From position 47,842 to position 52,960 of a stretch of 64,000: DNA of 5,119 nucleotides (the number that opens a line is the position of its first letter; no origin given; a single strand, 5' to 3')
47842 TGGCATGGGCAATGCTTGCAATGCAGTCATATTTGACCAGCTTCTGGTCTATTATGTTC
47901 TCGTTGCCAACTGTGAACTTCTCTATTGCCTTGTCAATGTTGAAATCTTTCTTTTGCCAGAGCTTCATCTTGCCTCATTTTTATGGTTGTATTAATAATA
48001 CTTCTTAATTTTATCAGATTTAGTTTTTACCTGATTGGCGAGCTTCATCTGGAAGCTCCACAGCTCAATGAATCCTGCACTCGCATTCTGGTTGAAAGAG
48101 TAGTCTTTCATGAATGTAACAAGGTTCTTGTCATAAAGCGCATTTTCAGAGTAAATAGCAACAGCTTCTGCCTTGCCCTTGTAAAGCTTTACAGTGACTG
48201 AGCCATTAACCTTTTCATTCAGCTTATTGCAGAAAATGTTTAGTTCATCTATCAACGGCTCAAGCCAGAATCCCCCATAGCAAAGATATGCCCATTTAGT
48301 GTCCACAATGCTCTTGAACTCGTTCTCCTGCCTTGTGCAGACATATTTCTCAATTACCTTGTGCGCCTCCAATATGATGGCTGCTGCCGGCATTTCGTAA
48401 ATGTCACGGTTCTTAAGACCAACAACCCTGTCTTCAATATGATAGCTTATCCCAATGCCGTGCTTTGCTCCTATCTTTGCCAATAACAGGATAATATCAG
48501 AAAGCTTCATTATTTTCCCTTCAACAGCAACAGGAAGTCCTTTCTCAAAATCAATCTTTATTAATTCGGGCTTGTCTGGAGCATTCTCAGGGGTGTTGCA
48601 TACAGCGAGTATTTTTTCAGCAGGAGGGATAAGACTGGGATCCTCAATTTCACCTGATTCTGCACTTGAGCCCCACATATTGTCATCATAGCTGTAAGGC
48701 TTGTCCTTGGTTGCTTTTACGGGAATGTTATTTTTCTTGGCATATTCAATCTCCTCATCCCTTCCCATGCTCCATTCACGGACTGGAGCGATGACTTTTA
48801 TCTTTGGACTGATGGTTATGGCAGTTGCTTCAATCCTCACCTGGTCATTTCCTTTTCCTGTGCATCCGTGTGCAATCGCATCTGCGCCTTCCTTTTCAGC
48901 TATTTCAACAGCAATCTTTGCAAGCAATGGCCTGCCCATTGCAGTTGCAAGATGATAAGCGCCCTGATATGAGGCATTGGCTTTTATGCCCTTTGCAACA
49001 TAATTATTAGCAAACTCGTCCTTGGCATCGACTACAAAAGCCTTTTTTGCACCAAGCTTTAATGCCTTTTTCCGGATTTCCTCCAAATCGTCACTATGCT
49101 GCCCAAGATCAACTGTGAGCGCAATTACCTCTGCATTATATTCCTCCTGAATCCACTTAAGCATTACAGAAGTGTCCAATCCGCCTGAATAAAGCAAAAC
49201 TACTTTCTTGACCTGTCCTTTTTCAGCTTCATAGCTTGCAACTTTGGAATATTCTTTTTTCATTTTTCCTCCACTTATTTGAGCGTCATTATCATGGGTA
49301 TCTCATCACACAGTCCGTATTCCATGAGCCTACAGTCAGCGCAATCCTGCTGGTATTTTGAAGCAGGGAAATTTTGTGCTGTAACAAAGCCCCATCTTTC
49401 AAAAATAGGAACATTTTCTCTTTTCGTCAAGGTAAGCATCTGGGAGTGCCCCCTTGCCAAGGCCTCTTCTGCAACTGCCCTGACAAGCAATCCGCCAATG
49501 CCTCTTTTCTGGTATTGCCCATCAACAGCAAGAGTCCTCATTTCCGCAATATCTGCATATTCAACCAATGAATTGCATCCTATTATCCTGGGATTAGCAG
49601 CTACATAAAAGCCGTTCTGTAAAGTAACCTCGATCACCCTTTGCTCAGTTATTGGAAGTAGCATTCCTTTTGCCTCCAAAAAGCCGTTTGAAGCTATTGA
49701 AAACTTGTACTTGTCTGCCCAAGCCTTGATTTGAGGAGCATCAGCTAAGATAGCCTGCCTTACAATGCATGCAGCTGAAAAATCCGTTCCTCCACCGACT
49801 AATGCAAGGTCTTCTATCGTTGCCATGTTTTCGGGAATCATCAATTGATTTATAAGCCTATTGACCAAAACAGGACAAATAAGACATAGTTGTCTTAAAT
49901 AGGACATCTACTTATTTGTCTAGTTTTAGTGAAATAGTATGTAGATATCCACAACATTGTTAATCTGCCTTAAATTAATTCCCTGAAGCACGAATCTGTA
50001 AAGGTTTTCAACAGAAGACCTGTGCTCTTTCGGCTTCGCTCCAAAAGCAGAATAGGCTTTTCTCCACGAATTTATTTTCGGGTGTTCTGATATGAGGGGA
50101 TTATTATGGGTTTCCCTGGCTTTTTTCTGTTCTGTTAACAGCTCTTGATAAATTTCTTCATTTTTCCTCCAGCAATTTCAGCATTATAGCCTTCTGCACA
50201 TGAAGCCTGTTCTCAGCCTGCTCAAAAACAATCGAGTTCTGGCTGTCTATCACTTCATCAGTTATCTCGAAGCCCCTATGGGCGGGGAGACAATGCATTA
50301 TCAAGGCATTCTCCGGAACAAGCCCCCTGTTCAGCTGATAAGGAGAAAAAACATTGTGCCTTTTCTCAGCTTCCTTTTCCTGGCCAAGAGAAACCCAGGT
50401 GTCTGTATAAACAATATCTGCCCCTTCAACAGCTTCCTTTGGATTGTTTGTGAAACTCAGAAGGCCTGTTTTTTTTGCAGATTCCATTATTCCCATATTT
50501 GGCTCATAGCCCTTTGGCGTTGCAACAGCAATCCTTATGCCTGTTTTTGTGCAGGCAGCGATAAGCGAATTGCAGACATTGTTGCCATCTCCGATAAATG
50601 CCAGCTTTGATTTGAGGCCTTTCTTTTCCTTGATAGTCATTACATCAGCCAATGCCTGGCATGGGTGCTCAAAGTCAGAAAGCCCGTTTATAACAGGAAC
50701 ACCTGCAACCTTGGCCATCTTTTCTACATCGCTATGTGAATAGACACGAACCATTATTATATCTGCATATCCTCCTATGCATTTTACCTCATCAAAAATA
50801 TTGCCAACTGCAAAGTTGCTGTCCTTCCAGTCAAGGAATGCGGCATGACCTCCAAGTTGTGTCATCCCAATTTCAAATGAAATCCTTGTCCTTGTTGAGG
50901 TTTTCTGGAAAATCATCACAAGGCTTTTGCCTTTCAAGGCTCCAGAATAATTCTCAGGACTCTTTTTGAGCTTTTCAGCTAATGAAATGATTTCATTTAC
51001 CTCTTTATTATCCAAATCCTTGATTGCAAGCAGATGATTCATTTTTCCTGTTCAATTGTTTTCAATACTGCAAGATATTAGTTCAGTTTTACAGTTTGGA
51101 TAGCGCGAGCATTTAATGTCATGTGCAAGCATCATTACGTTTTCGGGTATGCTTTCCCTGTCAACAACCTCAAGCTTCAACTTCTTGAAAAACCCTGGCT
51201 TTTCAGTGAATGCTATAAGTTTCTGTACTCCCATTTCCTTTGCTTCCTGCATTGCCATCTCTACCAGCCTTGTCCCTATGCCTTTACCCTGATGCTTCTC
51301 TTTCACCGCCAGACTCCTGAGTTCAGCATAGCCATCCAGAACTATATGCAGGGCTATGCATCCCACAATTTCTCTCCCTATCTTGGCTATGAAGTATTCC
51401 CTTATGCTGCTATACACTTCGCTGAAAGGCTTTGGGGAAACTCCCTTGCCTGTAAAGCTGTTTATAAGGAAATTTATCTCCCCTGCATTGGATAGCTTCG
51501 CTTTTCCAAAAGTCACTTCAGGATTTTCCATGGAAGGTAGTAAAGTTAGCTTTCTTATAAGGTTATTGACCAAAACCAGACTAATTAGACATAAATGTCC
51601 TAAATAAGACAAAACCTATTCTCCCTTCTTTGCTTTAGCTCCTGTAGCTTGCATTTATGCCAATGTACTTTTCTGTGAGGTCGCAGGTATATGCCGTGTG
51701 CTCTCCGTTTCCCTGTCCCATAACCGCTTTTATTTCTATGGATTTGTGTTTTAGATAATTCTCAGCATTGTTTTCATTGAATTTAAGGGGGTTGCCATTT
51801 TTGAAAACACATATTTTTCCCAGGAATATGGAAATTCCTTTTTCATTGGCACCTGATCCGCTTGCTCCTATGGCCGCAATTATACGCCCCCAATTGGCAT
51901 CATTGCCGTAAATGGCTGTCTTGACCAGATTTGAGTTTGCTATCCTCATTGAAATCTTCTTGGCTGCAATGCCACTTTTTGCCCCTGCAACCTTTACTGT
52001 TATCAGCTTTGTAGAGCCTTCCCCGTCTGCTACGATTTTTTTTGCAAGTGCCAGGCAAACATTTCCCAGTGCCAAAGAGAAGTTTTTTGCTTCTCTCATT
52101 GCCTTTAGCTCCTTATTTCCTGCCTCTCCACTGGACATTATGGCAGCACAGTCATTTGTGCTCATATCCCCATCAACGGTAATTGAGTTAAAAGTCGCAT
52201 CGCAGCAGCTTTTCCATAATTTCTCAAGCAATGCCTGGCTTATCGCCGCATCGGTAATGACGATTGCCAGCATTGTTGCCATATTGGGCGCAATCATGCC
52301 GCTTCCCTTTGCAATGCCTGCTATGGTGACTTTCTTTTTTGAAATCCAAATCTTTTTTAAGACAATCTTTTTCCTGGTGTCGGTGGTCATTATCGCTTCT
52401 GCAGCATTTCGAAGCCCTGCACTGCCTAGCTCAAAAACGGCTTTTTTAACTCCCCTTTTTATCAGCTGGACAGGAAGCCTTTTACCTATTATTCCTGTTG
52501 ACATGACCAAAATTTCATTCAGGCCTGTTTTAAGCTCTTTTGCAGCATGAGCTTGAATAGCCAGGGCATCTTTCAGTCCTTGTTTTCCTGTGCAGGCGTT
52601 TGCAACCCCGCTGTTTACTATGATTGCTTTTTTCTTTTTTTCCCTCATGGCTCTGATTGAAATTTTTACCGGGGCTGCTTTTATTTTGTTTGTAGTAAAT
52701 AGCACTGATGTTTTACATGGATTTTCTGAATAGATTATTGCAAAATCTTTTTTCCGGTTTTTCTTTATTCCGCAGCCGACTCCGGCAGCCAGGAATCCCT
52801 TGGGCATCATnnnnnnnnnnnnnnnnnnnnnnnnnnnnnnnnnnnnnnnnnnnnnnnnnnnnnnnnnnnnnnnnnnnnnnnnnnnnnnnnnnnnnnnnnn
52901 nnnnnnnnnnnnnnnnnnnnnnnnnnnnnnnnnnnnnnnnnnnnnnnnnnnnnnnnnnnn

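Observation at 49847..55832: Conserved ~50-bp element abutting the TATA box of three arginine-biosynthesis promoters: candidate arg-regulon operator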

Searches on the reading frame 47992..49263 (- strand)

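Call 6: search_protein_families(library=ncbifam, proteins=[window:47992-49263:-], max_evalue=0.00001)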
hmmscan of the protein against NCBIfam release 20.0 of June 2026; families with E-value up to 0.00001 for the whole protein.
window:47992-49263:- (423 aa): 7 families
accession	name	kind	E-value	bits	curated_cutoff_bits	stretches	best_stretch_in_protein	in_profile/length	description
NF001770.0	PRK00509.1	equivalog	1.7e-157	524.6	334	1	17-414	3-399/401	argininosuccinate synthase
TIGR00032.1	argG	equivalog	9.7e-143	476.2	268.2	1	20-412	1-392/394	argininosuccinate synthase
NF010392.0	PRK13820.1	equivalog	4.6e-137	457.2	512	1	18-415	2-394/395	argininosuccinate synthase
NF003385.0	PRK04527.1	equivalog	2.5e-76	256.9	603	1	18-415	3-398/401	argininosuccinate synthase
NF038212.1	argG_rel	exception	6.1e-59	199.8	425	1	16-379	12-370/381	argininosuccinate synthase-related protein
NF003779.0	PRK05370.1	equivalog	6.1e-47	160.5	657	1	19-386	12-391/448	argininosuccinate synthase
TIGR00364.1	TIGR00364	equivalog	5.4e-07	29.4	150.3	1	22-134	2-119/201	7-cyano-7-deazaguanine synthase QueC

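Call 7: search_protein_families(library=pfam, proteins=[window:47992-49263:-], max_evalue=0.001)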
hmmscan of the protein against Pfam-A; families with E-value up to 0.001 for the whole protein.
window:47992-49263:- (423 aa): 3 families
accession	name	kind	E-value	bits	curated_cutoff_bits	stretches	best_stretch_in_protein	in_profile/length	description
PF00764.25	Arginosuc_synth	-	3.2e-69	232.5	27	1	20-181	1-162/162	Arginosuccinate synthase N-terminal HUP domain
PF20979.2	Arginosuc_syn_C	-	4.4e-68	229.6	27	1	190-408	1-218/219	Arginosuccinate synthase C-terminal domain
PF06508.19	QueC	-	5.8e-07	29.6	22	1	20-135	1-121/210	Queuosine biosynthesis protein QueC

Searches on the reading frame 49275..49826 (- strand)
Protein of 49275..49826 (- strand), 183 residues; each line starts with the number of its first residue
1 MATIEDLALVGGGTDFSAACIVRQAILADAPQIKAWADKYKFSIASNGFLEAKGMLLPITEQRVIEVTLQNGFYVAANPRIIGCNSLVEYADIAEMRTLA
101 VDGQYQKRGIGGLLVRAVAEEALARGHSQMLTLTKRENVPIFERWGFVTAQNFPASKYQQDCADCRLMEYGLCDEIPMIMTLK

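Call 6: search_protein_families(library=ncbifam, proteins=[window:49275-49826:-], max_evalue=0.00001)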
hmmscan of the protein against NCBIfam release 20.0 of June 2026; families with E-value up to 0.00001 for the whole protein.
window:49275-49826:- (183 aa): 6 families
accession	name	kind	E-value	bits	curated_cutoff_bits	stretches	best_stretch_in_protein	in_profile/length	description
NF005840.0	PRK07757.1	equivalog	4.6e-19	68.8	154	1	52-182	25-152/153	N-acetyltransferase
NF005921.0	PRK07922.1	equivalog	8.4e-13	48.3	180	1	19-156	6-132/170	amino-acid N-acetyltransferase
NF003641.0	PRK05279.1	equivalog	2.6e-10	39.7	344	1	50-157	315-424/441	amino-acid N-acetyltransferase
NF040501.1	resist_ArsN2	equivalog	4.3e-09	36.1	125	1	71-152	24-106/133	arsenic resistance N-acetyltransferase ArsN2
TIGR01890.1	N-Ac-Glu-synth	equivalog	1e-08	34.6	202.85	1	20-151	283-404/429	amino-acid N-acetyltransferase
NF008964.0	PRK12308.1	equivalog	1.8e-07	30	657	1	49-182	483-613/624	argininosuccinate lyase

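Call 7: search_protein_families(library=pfam, proteins=[window:49275-49826:-], max_evalue=0.001)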
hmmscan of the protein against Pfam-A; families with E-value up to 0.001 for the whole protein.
window:49275-49826:- (183 aa): 4 families
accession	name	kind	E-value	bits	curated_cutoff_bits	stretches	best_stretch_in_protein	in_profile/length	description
PF13508.13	Acetyltransf_7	-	4.5e-10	40.2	27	1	72-148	4-83/84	Acetyltransferase (GNAT) domain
PF00583.31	Acetyltransf_1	-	3e-08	34.4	20.7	1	73-147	36-116/116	Acetyltransferase (GNAT) family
PF13673.13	Acetyltransf_10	-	2.3e-06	28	23.6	1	74-150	34-110/128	Acetyltransferase (GNAT) domain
PF08445.16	FR47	-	8.5e-05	22.9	22.1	1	92-148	20-78/86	FR47-like protein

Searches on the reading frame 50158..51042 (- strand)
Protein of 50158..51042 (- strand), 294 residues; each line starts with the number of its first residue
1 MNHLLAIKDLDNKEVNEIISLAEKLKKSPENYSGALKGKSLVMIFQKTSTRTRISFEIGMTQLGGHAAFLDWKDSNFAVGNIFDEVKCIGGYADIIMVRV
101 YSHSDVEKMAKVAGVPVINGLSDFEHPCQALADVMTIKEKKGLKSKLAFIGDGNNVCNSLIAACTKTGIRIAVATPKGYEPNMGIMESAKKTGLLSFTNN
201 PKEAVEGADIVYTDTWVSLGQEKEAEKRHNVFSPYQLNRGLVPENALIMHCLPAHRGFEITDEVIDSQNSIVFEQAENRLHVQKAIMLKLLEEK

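Call 6: search_protein_families(library=ncbifam, proteins=[window:50158-51042:-], max_evalue=0.00001)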
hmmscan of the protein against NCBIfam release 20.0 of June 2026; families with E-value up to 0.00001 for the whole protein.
window:50158-51042:- (294 aa): 16 families
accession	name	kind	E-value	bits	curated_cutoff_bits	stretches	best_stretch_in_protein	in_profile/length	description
NF001986.0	PRK00779.1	subfamily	9.5e-115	382.9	306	1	1-293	5-306/307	ornithine carbamoyltransferase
TIGR00658.1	orni_carb_tr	equivalog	3.6e-111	371.2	280.85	1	3-291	2-303/304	ornithine carbamoyltransferase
NF011380.0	PRK14805.1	equivalog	8.9e-95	317.2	421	1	1-292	1-301/302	ornithine carbamoyltransferase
TIGR04384.1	putr_carbamoyl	exception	4.9e-84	282.3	500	1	4-292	2-308/330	putrescine carbamoyltransferase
NF011379.0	PRK14804.1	equivalog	2.8e-81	273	373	1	2-292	7-310/311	ornithine carbamoyltransferase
NF003286.0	PRK04284.1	subfamily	1e-65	222.1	515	1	4-290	9-329/332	ornithine carbamoyltransferase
NF003384.0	PRK04523.1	equivalog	8.5e-51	173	288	1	1-292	3-334/336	N-acetylornithine carbamoyltransferase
NF002470.0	PRK01713.1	equivalog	1e-49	169.8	545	1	2-289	8-331/334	ornithine carbamoyltransferase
NF009213.0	PRK12562.1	subfamily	9.9e-48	163.2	559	1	2-291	7-332/334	ornithine carbamoyltransferase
NF002032.1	PRK00856.1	equivalog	8.4e-45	153.2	263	1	2-290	1-296/297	aspartate carbamoyltransferase catalytic subunit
TIGR00670.1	asp_carb_tr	equivalog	4.2e-44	150.9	236.95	1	2-291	1-303/304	aspartate carbamoyltransferase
NF008853.0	PRK11891.1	equivalog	2e-28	99.2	560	1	2-291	89-398/430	aspartate carbamoyltransferase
NF006046.0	PRK08192.1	equivalog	2.5e-28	99.3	512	1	2-287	7-313/339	aspartate carbamoyltransferase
NF010387.0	PRK13814.1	equivalog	1e-20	73.9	660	1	3-287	7-299/310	aspartate carbamoyltransferase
NF005538.0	PRK07200.1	equivalog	1.2e-15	57.5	453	1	9-219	29-275/396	knotted carbamoyltransferase YgeW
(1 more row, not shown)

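Call 7: search_protein_families(library=pfam, proteins=[window:50158-51042:-], max_evalue=0.001)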
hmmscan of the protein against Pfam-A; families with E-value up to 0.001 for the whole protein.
window:50158-51042:- (294 aa): 2 families
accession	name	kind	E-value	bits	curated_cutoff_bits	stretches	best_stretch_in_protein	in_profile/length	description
PF00185.30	OTCace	-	3.8e-53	180.2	29.4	1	145-288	3-155/157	Aspartate/ornithine carbamoyltransferase, Asp/Orn binding domain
PF02729.26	OTCace_N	-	4.9e-45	153.7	29.9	1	3-139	2-148/148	Aspartate/ornithine carbamoyltransferase, carbamoyl-P binding domain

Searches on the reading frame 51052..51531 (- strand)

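Call 6: search_protein_families(library=ncbifam, proteins=[window:51052-51531:-], max_evalue=0.00001)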
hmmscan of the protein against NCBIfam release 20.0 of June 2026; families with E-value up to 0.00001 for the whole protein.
window:51052-51531:- (159 aa): 8 families
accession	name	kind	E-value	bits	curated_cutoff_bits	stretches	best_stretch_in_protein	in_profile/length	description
NF005840.0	PRK07757.1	equivalog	2.3e-35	121.8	154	1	6-148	3-144/153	N-acetyltransferase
NF005921.0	PRK07922.1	equivalog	6.5e-23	81.2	180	1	3-133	4-136/170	amino-acid N-acetyltransferase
NF008964.0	PRK12308.1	equivalog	7e-22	77.5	657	1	4-147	462-604/624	argininosuccinate lyase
NF040501.1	resist_ArsN2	equivalog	2.5e-15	56.3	125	1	35-133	15-114/133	arsenic resistance N-acetyltransferase ArsN2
NF003641.0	PRK05279.1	equivalog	4.7e-10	38.9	344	1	10-131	299-423/441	amino-acid N-acetyltransferase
TIGR01575.1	rimI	equivalog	1.1e-09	38.5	86.4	1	25-105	12-92/132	ribosomal protein S18-alanine N-acetyltransferase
TIGR01890.1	N-Ac-Glu-synth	equivalog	2.5e-08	33.3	202.85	1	10-131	287-411/429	amino-acid N-acetyltransferase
NF033078.2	AAC_6p_Ia_fam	equivalog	5e-06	26.5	265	1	52-132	59-139/181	AAC(6')-Ia family aminoglycoside 6'-N-acetyltransferase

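Call 7: search_protein_families(library=pfam, proteins=[window:51052-51531:-], max_evalue=0.001)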
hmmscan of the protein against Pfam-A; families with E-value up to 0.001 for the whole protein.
window:51052-51531:- (159 aa): 4 families
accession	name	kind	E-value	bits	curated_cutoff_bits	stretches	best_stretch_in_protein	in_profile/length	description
PF00583.31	Acetyltransf_1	-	7.3e-16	58.9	20.7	1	45-111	34-102/116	Acetyltransferase (GNAT) family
PF13508.13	Acetyltransf_7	-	2.4e-13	50.7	27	1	45-118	4-80/84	Acetyltransferase (GNAT) domain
PF13673.13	Acetyltransf_10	-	4.3e-08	33.6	23.6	1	26-104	13-87/128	Acetyltransferase (GNAT) domain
PF14542.12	Acetyltransf_CG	-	8.9e-05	23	30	1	64-102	20-58/80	GCN5-related N-acetyl-transferase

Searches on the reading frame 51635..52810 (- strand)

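Call 6: search_protein_families(library=ncbifam, proteins=[window:51635-52810:-], max_evalue=0.00001)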
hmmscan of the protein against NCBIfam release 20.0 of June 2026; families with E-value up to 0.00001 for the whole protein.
window:51635-52810:- (391 aa): 2 families
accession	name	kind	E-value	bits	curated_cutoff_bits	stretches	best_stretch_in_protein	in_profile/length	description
NF003802.0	PRK05388.1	equivalog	4.2e-145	483.3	351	1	2-391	9-400/400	bifunctional glutamate N-acetyltransferase/amino-acid acetyltransferase ArgJ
TIGR00120.1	ArgJ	equivalog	2.1e-129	431.9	298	1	2-391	7-405/405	bifunctional ornithine acetyltransferase/N-acetylglutamate synthase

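Call 7: search_protein_families(library=pfam, proteins=[window:51635-52810:-], max_evalue=0.001)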
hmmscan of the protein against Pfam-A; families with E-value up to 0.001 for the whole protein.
window:51635-52810:- (391 aa): 1 family
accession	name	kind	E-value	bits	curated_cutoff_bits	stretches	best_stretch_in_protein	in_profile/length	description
PF01960.23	ArgJ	-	1.6e-141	471.9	32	1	8-391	2-377/377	ArgJ family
